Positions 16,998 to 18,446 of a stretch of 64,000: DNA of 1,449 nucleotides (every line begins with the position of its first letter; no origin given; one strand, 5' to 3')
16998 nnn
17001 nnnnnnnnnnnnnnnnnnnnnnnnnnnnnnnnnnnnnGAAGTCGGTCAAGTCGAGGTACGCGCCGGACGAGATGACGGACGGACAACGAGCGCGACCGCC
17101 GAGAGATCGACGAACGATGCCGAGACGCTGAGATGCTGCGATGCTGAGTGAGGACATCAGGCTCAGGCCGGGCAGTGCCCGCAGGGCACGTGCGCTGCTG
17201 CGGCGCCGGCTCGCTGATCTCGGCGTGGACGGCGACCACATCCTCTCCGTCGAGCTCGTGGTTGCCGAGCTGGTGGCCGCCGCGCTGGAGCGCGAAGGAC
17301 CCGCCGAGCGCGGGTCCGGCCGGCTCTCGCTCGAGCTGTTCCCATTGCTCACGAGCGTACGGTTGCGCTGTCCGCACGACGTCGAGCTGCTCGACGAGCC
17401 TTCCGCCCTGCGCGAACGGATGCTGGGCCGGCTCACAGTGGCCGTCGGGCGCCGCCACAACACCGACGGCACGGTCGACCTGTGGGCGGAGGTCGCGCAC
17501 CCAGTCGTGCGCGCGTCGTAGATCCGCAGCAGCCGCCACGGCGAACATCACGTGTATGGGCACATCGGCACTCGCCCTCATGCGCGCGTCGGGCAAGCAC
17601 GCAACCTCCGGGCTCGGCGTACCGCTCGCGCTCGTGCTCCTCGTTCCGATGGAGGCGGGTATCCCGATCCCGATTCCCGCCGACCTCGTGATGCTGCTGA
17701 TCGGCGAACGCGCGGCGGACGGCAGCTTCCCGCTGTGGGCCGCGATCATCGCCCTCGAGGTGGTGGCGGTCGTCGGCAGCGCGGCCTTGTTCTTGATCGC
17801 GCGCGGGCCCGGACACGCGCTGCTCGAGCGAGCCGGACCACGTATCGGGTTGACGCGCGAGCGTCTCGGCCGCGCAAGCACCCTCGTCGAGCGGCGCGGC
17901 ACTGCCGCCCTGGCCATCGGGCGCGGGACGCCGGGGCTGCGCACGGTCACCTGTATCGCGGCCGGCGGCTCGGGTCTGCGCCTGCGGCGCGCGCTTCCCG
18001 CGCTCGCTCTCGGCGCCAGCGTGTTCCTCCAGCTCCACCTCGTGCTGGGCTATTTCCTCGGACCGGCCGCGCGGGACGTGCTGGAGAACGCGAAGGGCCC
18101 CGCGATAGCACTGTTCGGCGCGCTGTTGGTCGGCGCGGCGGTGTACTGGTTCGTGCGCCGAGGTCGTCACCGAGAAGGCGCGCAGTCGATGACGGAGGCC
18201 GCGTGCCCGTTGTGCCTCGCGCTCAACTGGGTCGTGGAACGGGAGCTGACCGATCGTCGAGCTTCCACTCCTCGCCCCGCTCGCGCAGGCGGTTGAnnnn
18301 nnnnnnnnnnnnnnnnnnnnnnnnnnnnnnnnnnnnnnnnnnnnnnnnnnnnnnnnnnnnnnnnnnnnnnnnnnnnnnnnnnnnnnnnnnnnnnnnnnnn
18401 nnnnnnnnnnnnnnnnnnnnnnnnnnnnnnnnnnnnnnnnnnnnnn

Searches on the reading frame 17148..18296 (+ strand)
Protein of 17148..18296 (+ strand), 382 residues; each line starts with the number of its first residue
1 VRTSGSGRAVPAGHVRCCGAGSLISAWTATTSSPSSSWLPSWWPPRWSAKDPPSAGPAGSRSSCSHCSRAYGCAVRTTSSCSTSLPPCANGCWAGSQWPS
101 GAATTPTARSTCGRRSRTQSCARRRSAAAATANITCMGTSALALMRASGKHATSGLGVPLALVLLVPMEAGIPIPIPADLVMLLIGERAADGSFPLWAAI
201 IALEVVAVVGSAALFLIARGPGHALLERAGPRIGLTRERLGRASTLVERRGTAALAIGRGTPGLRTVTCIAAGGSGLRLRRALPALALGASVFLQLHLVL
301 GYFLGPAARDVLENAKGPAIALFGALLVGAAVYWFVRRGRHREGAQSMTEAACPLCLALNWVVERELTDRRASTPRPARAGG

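Call 59: search_protein_families(library=pfam, max_evalue=0.001, proteins=[window:17148-18296:+])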
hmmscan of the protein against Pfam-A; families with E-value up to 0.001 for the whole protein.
window:17148-18296:+ (382 aa): 1 family
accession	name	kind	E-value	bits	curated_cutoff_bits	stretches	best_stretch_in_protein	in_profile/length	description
PF09335.16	VTT_dom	-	2.1e-10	41.6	33.9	1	193-302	13-122/123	VTT domain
